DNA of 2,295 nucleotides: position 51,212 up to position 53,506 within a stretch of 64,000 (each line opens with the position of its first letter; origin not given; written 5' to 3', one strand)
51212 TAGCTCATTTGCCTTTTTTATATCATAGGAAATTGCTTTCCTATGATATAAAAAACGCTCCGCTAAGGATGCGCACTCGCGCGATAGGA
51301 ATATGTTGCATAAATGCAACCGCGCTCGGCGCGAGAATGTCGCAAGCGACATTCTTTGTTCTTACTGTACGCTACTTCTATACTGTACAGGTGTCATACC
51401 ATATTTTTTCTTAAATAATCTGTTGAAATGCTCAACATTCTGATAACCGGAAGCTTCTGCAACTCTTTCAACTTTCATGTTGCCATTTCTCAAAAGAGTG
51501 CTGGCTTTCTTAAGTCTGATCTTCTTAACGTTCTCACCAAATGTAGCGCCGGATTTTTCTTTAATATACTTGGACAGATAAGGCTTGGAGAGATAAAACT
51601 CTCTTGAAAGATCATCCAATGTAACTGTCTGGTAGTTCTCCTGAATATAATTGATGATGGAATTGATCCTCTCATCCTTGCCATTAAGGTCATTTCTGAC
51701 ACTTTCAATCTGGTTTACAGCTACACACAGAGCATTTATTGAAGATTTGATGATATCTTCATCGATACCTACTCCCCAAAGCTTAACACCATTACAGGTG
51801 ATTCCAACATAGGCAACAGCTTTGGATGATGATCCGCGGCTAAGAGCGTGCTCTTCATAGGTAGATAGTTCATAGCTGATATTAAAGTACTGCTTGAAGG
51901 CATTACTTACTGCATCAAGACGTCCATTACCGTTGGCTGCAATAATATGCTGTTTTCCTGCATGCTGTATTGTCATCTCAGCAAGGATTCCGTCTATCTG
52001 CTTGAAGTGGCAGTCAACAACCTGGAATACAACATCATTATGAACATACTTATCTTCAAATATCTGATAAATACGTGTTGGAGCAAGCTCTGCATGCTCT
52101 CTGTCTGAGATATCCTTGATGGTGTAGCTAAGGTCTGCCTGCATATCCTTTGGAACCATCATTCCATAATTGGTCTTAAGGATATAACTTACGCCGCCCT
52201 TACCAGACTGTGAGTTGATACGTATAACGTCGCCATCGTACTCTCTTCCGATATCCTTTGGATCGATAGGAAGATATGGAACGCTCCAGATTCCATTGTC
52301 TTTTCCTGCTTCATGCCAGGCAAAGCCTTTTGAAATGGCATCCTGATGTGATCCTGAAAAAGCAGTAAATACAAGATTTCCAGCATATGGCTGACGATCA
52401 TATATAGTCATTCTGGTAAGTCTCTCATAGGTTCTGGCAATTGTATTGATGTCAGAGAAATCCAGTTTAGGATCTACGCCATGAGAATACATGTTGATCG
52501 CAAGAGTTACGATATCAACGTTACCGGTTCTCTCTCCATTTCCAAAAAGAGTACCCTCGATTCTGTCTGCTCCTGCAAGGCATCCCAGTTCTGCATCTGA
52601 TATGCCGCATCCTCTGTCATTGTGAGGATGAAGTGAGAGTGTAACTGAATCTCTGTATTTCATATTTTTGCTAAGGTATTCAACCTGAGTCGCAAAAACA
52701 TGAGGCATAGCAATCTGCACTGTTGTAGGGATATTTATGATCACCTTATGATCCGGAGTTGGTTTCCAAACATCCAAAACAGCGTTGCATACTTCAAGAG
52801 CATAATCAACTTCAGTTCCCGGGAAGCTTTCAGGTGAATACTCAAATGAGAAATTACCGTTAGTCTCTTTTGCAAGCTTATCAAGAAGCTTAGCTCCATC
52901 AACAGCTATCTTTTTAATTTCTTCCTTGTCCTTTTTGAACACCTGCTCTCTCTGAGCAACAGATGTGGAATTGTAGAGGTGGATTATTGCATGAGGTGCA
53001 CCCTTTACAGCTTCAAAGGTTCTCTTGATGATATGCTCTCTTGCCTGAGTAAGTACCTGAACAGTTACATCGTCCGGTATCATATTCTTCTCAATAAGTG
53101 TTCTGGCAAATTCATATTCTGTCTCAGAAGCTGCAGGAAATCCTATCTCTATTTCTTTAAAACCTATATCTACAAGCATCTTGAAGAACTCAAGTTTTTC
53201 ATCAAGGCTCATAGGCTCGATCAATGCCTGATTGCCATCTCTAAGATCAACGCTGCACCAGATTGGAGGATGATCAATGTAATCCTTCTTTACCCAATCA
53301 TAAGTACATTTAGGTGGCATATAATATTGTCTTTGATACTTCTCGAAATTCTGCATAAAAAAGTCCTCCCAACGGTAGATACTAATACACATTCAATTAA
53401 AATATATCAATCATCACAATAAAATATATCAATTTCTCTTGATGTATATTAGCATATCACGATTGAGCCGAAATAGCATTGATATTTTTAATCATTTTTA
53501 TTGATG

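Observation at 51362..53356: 2-isopropylmalate synthase with a C-terminal AraC-type DNA-binding domain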

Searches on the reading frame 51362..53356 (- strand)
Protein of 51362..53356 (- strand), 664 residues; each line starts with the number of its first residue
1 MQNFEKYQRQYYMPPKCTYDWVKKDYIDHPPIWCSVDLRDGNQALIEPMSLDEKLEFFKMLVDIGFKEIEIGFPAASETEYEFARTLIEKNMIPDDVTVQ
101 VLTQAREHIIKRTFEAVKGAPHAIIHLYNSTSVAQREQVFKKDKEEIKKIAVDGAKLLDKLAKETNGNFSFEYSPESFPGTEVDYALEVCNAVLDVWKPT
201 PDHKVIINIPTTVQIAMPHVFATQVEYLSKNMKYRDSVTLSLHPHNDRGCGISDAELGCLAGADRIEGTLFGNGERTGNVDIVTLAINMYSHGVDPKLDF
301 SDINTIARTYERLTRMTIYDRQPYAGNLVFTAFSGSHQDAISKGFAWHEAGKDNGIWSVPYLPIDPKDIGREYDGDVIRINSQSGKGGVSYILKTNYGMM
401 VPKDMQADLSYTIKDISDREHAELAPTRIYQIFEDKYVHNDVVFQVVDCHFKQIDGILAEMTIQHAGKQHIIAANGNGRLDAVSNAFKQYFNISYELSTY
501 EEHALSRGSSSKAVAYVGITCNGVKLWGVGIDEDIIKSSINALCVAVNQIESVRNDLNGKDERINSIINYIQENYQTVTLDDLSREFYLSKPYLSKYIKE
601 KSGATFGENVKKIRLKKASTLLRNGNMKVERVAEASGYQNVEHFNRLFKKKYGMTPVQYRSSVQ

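Call 3: search_protein_families(library=pfam, proteins=[window:51362-53356:-], max_evalue=0.01)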
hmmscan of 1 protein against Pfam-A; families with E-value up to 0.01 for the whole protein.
window:51362-53356:- (664 aa): 5 families
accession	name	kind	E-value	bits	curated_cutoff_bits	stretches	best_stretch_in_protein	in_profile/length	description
PF00682.25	HMGL-like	-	2.6e-69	233.9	29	1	32-308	3-258/260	HMGL-like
PF22615.1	IPMS_D2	-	5e-32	110.5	27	1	327-394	1-66/66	Alpha-isopropylmalate synthase, post-catalytic domain-like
PF08502.15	LeuA_dimer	-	1.7e-23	83.4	24.9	1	423-550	1-130/131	LeuA allosteric (dimerisation) domain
PF12833.13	HTH_18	-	1.2e-19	70.8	33.6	1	583-661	1-79/80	Helix-turn-helix domain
PF00165.29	HTH_AraC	-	1.5e-14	54.1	26.6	1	622-660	1-41/42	Bacterial regulatory helix-turn-helix proteins, AraC family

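Call 4: search_protein_families(library=ncbifam, proteins=[window:51362-53356:-], max_evalue=0.01)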
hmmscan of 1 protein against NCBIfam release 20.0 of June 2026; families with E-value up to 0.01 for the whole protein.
window:51362-53356:- (664 aa): 52 families (the best 25 are shown)
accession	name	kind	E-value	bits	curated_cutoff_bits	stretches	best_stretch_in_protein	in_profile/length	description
NF002991.1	PRK03739.1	subfamily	4e-244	811.4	455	1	5-549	3-550/550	2-isopropylmalate synthase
TIGR00970.1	leuA_yeast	equivalog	1.1e-204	681.2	697.4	1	21-550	18-562/564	2-isopropylmalate synthase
NF011420.0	PRK14847.1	equivalog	7.4e-118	393.3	604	1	21-326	24-329/333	2-isopropylmalate synthase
NF002086.0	PRK00915.1-3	equivalog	7.3e-60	202.9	532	1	38-555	14-506/516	2-isopropylmalate synthase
NF042434.1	IPMS_Lepto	equivalog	6.1e-57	193.3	500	1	33-420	8-373/374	2-isopropylmalate synthase LeuA2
TIGR00973.1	leuA_bact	equivalog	6.5e-56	189.8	598.7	1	37-548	8-494/494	2-isopropylmalate synthase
NF002088.0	PRK00915.1-5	equivalog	5.8e-55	186.7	697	1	37-556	10-504/514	2-isopropylmalate synthase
NF002087.0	PRK00915.1-4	equivalog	9e-52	176.2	729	1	37-556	13-508/516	2-isopropylmalate synthase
NF002084.0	PRK00915.1-1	equivalog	9.6e-47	159.7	748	1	37-553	11-502/523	2-isopropylmalate synthase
NF002085.0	PRK00915.1-2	subfamily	2.4e-43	148.7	517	1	37-552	20-501/504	2-isopropylmalate synthase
TIGR02090.1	LEU1_arch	subfamily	6.6e-35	120.9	484.75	1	37-419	7-350/363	isopropylmalate/citramalate/homocitrate synthases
NF041069.1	IPMS_Sufob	equivalog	6.1e-28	98.2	600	1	37-419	7-352/371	isopropylmalate synthase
TIGR02146.1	LysS_fung_arch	equivalog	9.7e-28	97.4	413.55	1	38-343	6-289/344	homocitrate synthase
TIGR02660.1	nifV_homocitr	equivalog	1.4e-25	90.3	462.9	1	36-427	7-359/365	homocitrate synthase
TIGR00977.1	citramal_synth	equivalog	5.2e-21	74.5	450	1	37-547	8-513/526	citramalate synthase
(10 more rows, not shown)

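Call 5: find_homologous_proteins(query=window:51362-53356:-, max_evalue=1e-10)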
Query window:51362-53356:- (664 aa): 8000 proteins with E <= 1e-10 among 8000 candidates; the best 120 are listed.
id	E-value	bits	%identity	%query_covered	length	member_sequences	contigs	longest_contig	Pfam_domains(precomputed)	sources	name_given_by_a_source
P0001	0.0e+0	1480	96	100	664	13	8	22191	PF12833.14,PF00682.26,PF08502.16,PF22615.2,PF00165.30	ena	-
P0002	0.0e+0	1371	89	100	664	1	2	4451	PF12833.14,PF00682.26,PF08502.16,PF22615.2,PF00165.30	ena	-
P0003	0.0e+0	1368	88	100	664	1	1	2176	PF12833.14,PF00682.26,PF08502.16,PF22615.2,PF00165.30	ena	-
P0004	0.0e+0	1359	88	100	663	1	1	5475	PF12833.14,PF00682.26,PF08502.16,PF22615.2,PF00165.30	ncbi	-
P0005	0.0e+0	1357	88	100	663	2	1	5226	PF12833.14,PF00682.26,PF08502.16,PF22615.2,PF00165.30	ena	-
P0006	0.0e+0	1357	88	100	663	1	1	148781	PF12833.14,PF00682.26,PF08502.16,PF22615.2,PF00165.30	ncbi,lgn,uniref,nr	ncbi:2-isopropylmalate synthase [Butyrivibrio sp. YAB3001]|uniref:2-isopropylmalate synthase n=1 Tax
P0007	0.0e+0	1356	87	100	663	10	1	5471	PF12833.14,PF00682.26,PF08502.16,PF22615.2,PF00165.30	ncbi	-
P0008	0.0e+0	1354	87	100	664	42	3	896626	PF12833.14,PF00682.26,PF08502.16,PF22615.2,PF00165.30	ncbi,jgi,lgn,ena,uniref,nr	ncbi:MAG: 2-isopropylmalate synthase [Butyrivibrio sp.]|uniref:2-isopropylmalate synthase n=1 Tax=Bu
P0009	0.0e+0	1353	88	100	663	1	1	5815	PF12833.14,PF00682.26,PF08502.16,PF22615.2,PF00165.30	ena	-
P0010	0.0e+0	1353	88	100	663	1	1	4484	PF12833.14,PF00682.26,PF08502.16,PF22615.2,PF00165.30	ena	-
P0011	0.0e+0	1350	88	100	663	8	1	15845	PF12833.14,PF00682.26,PF08502.16,PF22615.2,PF00165.30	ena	-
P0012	0.0e+0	1349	87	100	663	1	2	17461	PF12833.14,PF00682.26,PF08502.16,PF22615.2,PF00165.30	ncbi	-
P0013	0.0e+0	1348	87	100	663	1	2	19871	PF12833.14,PF00682.26,PF08502.16,PF22615.2,PF00165.30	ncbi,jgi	jgi:2-isopropylmalate synthase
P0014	0.0e+0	1347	87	100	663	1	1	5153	PF12833.14,PF00682.26,PF08502.16,PF22615.2,PF00165.30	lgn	-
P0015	0.0e+0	1346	87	100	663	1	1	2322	PF12833.14,PF00682.26,PF08502.16,PF22615.2,PF00165.30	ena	-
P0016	0.0e+0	1346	87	100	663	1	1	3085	PF12833.14,PF00682.26,PF08502.16,PF22615.2,PF00165.30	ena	-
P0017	0.0e+0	1346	88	100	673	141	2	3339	PF12833.14,PF00682.26,PF08502.16,PF22615.2,PF00165.30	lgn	-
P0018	0.0e+0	1346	87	100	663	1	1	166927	PF12833.14,PF00682.26,PF08502.16,PF22615.2,PF00165.30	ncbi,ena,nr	nr:2-isopropylmalate synthase [uncultured Butyrivibrio sp.]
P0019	0.0e+0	1345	88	100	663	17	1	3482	PF12833.14,PF00682.26,PF08502.16,PF22615.2,PF00165.30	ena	-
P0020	0.0e+0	1345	87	100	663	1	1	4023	PF12833.14,PF00682.26,PF08502.16,PF22615.2,PF00165.30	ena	-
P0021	0.0e+0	1345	87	100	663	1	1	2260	PF12833.14,PF00682.26,PF08502.16,PF22615.2,PF00165.30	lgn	-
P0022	0.0e+0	1345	88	100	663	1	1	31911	PF12833.14,PF00682.26,PF08502.16,PF22615.2,PF00165.30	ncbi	-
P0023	0.0e+0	1345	87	100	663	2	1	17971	PF12833.14,PF00682.26,PF08502.16,PF22615.2,PF00165.30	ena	-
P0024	0.0e+0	1345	87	100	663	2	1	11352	PF12833.14,PF00682.26,PF08502.16,PF22615.2,PF00165.30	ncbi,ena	-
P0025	0.0e+0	1345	87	100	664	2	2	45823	PF12833.14,PF00682.26,PF08502.16,PF22615.2,PF00165.30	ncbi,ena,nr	ncbi:MAG: 2-isopropylmalate synthase [Butyrivibrio sp.]|nr:2-isopropylmalate synthase [Butyrivibrio 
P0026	0.0e+0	1344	87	100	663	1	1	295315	PF12833.14,PF00682.26,PF08502.16,PF22615.2,PF00165.30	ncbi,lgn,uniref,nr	ncbi:2-isopropylmalate synthase [Butyrivibrio sp. XBB1001]|uniref:2-isopropylmalate synthase n=1 Tax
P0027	0.0e+0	1344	87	100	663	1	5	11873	PF12833.14,PF00682.26,PF08502.16,PF22615.2,PF00165.30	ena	-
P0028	0.0e+0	1343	87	100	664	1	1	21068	PF12833.14,PF00682.26,PF08502.16,PF22615.2,PF00165.30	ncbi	-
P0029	0.0e+0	1343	86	100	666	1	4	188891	PF12833.14,PF00682.26,PF08502.16,PF22615.2,PF00165.30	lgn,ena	-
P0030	0.0e+0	1342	87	100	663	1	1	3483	PF12833.14,PF00682.26,PF08502.16,PF22615.2,PF00165.30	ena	-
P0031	0.0e+0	1342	87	100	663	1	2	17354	PF12833.14,PF00682.26,PF08502.16,PF22615.2,PF00165.30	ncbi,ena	-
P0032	0.0e+0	1341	87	100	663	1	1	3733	PF12833.14,PF00682.26,PF08502.16,PF22615.2,PF00165.30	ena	-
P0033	0.0e+0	1341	87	100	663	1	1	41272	PF12833.14,PF00682.26,PF08502.16,PF22615.2,PF00165.30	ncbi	-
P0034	0.0e+0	1340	87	100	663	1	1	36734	PF12833.14,PF00682.26,PF08502.16,PF22615.2,PF00165.30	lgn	-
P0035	0.0e+0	1340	87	100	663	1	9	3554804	PF12833.14,PF00682.26,PF08502.16,PF22615.2,PF00165.30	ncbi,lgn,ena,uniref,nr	ncbi:2-isopropylmalate synthase LeuA [Butyrivibrio proteoclasticus B316]|uniref:2-isopropylmalate sy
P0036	0.0e+0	1339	87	100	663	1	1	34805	PF12833.14,PF00682.26,PF08502.16,PF22615.2,PF00165.30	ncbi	-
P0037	0.0e+0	1339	87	100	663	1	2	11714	PF12833.14,PF00682.26,PF08502.16,PF22615.2,PF00165.30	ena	-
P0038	0.0e+0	1339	87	100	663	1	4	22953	PF12833.14,PF00682.26,PF08502.16,PF22615.2,PF00165.30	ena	-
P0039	0.0e+0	1339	87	100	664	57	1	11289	PF12833.14,PF00682.26,PF08502.16,PF22615.2,PF00165.30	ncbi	-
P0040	0.0e+0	1339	87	100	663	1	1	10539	PF12833.14,PF00682.26,PF08502.16,PF22615.2,PF00165.30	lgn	-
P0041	0.0e+0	1338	87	100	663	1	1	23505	PF12833.14,PF00682.26,PF08502.16,PF22615.2,PF00165.30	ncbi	-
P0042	0.0e+0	1338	87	100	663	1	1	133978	PF12833.14,PF00682.26,PF08502.16,PF22615.2,PF00165.30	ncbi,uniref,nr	ncbi:2-isopropylmalate synthase [Butyrivibrio proteoclasticus]|uniref:2-isopropylmalate synthase n=1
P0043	0.0e+0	1337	87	100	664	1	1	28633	PF12833.14,PF00682.26,PF08502.16,PF22615.2,PF00165.30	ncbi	-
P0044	0.0e+0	1335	87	100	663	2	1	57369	PF12833.14,PF00682.26,PF08502.16,PF22615.2,PF00165.30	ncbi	-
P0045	0.0e+0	1332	86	100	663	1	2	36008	PF12833.14,PF00682.26,PF08502.16,PF22615.2,PF00165.30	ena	-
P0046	0.0e+0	1329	86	100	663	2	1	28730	PF12833.14,PF00682.26,PF08502.16,PF22615.2,PF00165.30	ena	-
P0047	0.0e+0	1320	85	100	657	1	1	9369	PF12833.14,PF00682.26,PF08502.16,PF22615.2,PF00165.30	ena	-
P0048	0.0e+0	1317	85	100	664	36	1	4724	PF12833.14,PF00682.26,PF08502.16,PF22615.2,PF00165.30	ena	-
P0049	0.0e+0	1316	86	98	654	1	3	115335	PF12833.14,PF00682.26,PF08502.16,PF22615.2,PF00165.30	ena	-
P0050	0.0e+0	1316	85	100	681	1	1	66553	PF12833.14,PF00682.26,PF08502.16,PF22615.2,PF00165.30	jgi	-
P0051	0.0e+0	1314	85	100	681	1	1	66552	PF12833.14,PF00682.26,PF08502.16,PF22615.2,PF00165.30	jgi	-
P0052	0.0e+0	1310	85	100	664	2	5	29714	PF12833.14,PF00682.26,PF08502.16,PF22615.2,PF00165.30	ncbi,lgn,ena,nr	ncbi:MAG: 2-isopropylmalate synthase [Butyrivibrio sp.]|nr:2-isopropylmalate synthase [Butyrivibrio 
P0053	0.0e+0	1309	85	100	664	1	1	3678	PF12833.14,PF00682.26,PF08502.16,PF22615.2,PF00165.30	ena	-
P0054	0.0e+0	1307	84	100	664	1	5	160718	PF12833.14,PF00682.26,PF08502.16,PF22615.2,PF00165.30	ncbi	-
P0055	0.0e+0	1302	85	100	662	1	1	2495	PF12833.14,PF00682.26,PF08502.16,PF22615.2,PF00165.30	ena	-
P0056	0.0e+0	1279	82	100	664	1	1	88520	PF12833.14,PF00682.26,PF08502.16,PF22615.2,PF00165.30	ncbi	-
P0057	0.0e+0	1276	83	100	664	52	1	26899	PF12833.14,PF00682.26,PF08502.16,PF22615.2,PF00165.30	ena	-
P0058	0.0e+0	1274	81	100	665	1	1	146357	PF12833.14,PF00682.26,PF08502.16,PF22615.2,PF00165.30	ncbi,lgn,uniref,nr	ncbi:2-isopropylmalate synthase [Butyrivibrio sp. MC2013]|uniref:2-isopropylmalate synthase n=1 Tax=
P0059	0.0e+0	1271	81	100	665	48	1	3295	PF12833.14,PF00682.26,PF08502.16,PF22615.2,PF00165.30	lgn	-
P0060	0.0e+0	1262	84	98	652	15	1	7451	PF12833.14,PF00682.26,PF08502.16,PF22615.2,PF00165.30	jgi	jgi:2-isopropylmalate synthase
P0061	0.0e+0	1253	81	100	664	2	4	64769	PF12833.14,PF00682.26,PF08502.16,PF22615.2,PF00165.30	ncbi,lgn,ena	-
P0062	0.0e+0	1248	80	100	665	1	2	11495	PF12833.14,PF00682.26,PF08502.16,PF22615.2,PF00165.30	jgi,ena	-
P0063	0.0e+0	1246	79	100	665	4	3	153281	PF12833.14,PF00682.26,PF08502.16,PF22615.2,PF00165.30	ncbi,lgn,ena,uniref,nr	ncbi:2-isopropylmalate synthase [Butyrivibrio sp. NC3005]|uniref:2-isopropylmalate synthase n=1 Tax=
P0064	0.0e+0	1239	80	100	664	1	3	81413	PF12833.14,PF00682.26,PF08502.16,PF22615.2,PF00165.30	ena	-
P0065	0.0e+0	1238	80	100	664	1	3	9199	PF12833.14,PF00682.26,PF08502.16,PF22615.2,PF00165.30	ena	-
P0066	0.0e+0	1237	80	100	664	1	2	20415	PF12833.14,PF00682.26,PF08502.16,PF22615.2,PF00165.30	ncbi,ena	-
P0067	0.0e+0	1236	80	100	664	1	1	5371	PF12833.14,PF00682.26,PF08502.16,PF22615.2,PF00165.30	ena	-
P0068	0.0e+0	1235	80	100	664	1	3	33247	PF12833.14,PF00682.26,PF08502.16,PF22615.2,PF00165.30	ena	-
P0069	0.0e+0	1235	80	100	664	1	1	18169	PF12833.14,PF00682.26,PF08502.16,PF22615.2,PF00165.30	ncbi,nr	ncbi:MAG: 2-isopropylmalate synthase [Lachnospiraceae bacterium]|nr:2-isopropylmalate synthase [Lach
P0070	0.0e+0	1233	80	100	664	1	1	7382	PF12833.14,PF00682.26,PF08502.16,PF22615.2,PF00165.30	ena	-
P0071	0.0e+0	1233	80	99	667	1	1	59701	PF12833.14,PF00682.26,PF08502.16,PF22615.2,PF00165.30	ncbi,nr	ncbi:MAG: 2-isopropylmalate synthase [Lachnospiraceae bacterium]|nr:2-isopropylmalate synthase [Lach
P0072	0.0e+0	1233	80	100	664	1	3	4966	PF12833.14,PF00682.26,PF08502.16,PF22615.2,PF00165.30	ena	-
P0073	0.0e+0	1232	80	99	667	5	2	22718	PF12833.14,PF00682.26,PF08502.16,PF22615.2,PF00165.30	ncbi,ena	-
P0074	0.0e+0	1231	80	99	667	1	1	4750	PF12833.14,PF00682.26,PF08502.16,PF22615.2,PF00165.30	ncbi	-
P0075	0.0e+0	1224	78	100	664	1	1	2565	PF12833.14,PF00682.26,PF08502.16,PF22615.2,PF00165.30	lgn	-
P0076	0.0e+0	1219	79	99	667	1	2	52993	PF12833.14,PF00682.26,PF08502.16,PF22615.2,PF00165.30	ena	-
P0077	0.0e+0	1218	-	-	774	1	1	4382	PF12833.14,PF00682.26,PF08502.16,PF22615.2,PF00165.30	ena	-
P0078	0.0e+0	1217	79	99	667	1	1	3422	PF12833.14,PF00682.26,PF08502.16,PF22615.2,PF00165.30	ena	-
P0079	0.0e+0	1215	79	100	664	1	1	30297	PF12833.14,PF00682.26,PF08502.16,PF22615.2,PF00165.30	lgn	-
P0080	0.0e+0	1212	79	100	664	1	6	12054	PF12833.14,PF00682.26,PF08502.16,PF22615.2,PF00165.30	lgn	-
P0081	0.0e+0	1209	78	99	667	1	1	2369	PF12833.14,PF00682.26,PF08502.16,PF22615.2,PF00165.30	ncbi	-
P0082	0.0e+0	1208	79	100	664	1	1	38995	PF12833.14,PF00682.26,PF08502.16,PF22615.2,PF00165.30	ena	-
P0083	0.0e+0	1204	78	100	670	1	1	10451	PF12833.14,PF00682.26,PF08502.16,PF22615.2,PF00165.30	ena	-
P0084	0.0e+0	1203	78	100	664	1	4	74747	PF12833.14,PF00682.26,PF08502.16,PF22615.2,PF00165.30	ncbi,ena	-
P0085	0.0e+0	1203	78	100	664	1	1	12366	PF12833.14,PF00682.26,PF08502.16,PF22615.2,PF00165.30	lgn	-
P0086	0.0e+0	1203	79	100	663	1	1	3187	PF12833.14,PF00682.26,PF08502.16,PF22615.2,PF00165.30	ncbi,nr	ncbi:MAG: 2-isopropylmalate synthase [Lachnospiraceae bacterium]|nr:2-isopropylmalate synthase [Lach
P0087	0.0e+0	1202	79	100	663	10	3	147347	PF12833.14,PF00682.26,PF08502.16,PF22615.2,PF00165.30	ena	-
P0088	0.0e+0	1202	78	100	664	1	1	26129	PF12833.14,PF00682.26,PF08502.16,PF22615.2,PF00165.30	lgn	-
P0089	0.0e+0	1199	78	100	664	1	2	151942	PF12833.14,PF00682.26,PF08502.16,PF22615.2,PF00165.30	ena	-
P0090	0.0e+0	1198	77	100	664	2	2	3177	PF12833.14,PF00682.26,PF08502.16,PF22615.2,PF00165.30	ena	-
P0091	0.0e+0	1197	77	100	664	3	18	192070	PF12833.14,PF00682.26,PF08502.16,PF22615.2,PF00165.30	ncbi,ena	-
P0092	0.0e+0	1197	78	100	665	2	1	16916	PF12833.14,PF00682.26,PF08502.16,PF22615.2,PF00165.30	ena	-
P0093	0.0e+0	1196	77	100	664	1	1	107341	PF12833.14,PF00682.26,PF08502.16,PF22615.2,PF00165.30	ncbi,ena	-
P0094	0.0e+0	1196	79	98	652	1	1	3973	PF12833.14,PF00682.26,PF08502.16,PF22615.2,PF00165.30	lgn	-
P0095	0.0e+0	1195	77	100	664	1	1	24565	PF12833.14,PF00682.26,PF08502.16,PF22615.2,PF00165.30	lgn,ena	-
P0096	0.0e+0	1195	77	100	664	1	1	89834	PF12833.14,PF00682.26,PF08502.16,PF22615.2,PF00165.30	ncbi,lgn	-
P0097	0.0e+0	1194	78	100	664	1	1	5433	PF12833.14,PF00682.26,PF08502.16,PF22615.2,PF00165.30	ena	-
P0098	0.0e+0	1193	77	100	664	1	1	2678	PF12833.14,PF00682.26,PF08502.16,PF22615.2,PF00165.30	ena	-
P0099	0.0e+0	1191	78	100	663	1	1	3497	PF12833.14,PF00682.26,PF08502.16,PF22615.2,PF00165.30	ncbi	-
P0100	0.0e+0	1190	76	100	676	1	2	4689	PF12833.14,PF00682.26,PF08502.16,PF22615.2,PF00165.30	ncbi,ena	-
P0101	0.0e+0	1189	76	100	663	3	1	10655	PF12833.14,PF00682.26,PF08502.16,PF22615.2,PF00165.30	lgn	-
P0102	0.0e+0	1188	77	100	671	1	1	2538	PF12833.14,PF00682.26,PF08502.16,PF22615.2,PF00165.30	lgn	-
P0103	0.0e+0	1187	78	100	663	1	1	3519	PF12833.14,PF00682.26,PF08502.16,PF22615.2,PF00165.30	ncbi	-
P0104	0.0e+0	1187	78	100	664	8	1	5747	PF12833.14,PF00682.26,PF08502.16,PF22615.2,PF00165.30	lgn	-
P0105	0.0e+0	1187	77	100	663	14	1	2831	PF12833.14,PF00682.26,PF08502.16,PF22615.2,PF00165.30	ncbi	-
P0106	0.0e+0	1184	77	100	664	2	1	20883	PF12833.14,PF00682.26,PF08502.16,PF22615.2,PF00165.30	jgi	jgi:2-isopropylmalate synthase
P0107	0.0e+0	1183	77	100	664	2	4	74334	PF12833.14,PF00682.26,PF08502.16,PF22615.2,PF00165.30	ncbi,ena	-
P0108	0.0e+0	1183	77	100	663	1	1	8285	PF12833.14,PF00682.26,PF08502.16,PF22615.2,PF00165.30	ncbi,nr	ncbi:MAG: 2-isopropylmalate synthase [Lachnospiraceae bacterium]|nr:2-isopropylmalate synthase [Lach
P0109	0.0e+0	1183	77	100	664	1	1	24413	PF12833.14,PF00682.26,PF08502.16,PF22615.2,PF00165.30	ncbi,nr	ncbi:MAG: 2-isopropylmalate synthase [Lachnospiraceae bacterium]|nr:2-isopropylmalate synthase [Lach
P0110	0.0e+0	1182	77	100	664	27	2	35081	PF12833.14,PF00682.26,PF08502.16,PF22615.2,PF00165.30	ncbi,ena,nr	ncbi:MAG: 2-isopropylmalate synthase, partial [Lachnospiraceae bacterium]|nr:2-isopropylmalate synth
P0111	0.0e+0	1182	77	100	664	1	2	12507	PF12833.14,PF00682.26,PF08502.16,PF22615.2,PF00165.30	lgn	-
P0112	0.0e+0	1180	77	99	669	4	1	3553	PF12833.14,PF00682.26,PF08502.16,PF22615.2,PF00165.30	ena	-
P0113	0.0e+0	1179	77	100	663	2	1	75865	PF12833.14,PF00682.26,PF08502.16,PF22615.2,PF00165.30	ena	-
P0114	0.0e+0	1179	77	100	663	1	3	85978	PF12833.14,PF00682.26,PF08502.16,PF22615.2,PF00165.30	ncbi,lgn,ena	-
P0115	0.0e+0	1178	77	100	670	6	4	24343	PF12833.14,PF00682.26,PF08502.16,PF22615.2,PF00165.30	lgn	-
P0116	0.0e+0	1178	76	100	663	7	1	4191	PF12833.14,PF00682.26,PF08502.16,PF22615.2,PF00165.30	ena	-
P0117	0.0e+0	1177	77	100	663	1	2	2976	PF12833.14,PF00682.26,PF08502.16,PF22615.2,PF00165.30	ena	-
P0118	0.0e+0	1177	77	100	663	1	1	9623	PF12833.14,PF00682.26,PF08502.16,PF22615.2,PF00165.30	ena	-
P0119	0.0e+0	1177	77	100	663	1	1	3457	PF12833.14,PF00682.26,PF08502.16,PF22615.2,PF00165.30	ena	-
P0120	0.0e+0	1175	76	100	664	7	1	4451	PF12833.14,PF00682.26,PF08502.16,PF22615.2,PF00165.30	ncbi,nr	ncbi:MAG: 2-isopropylmalate synthase [Lachnospiraceae bacterium]|nr:2-isopropylmalate synthase [Lach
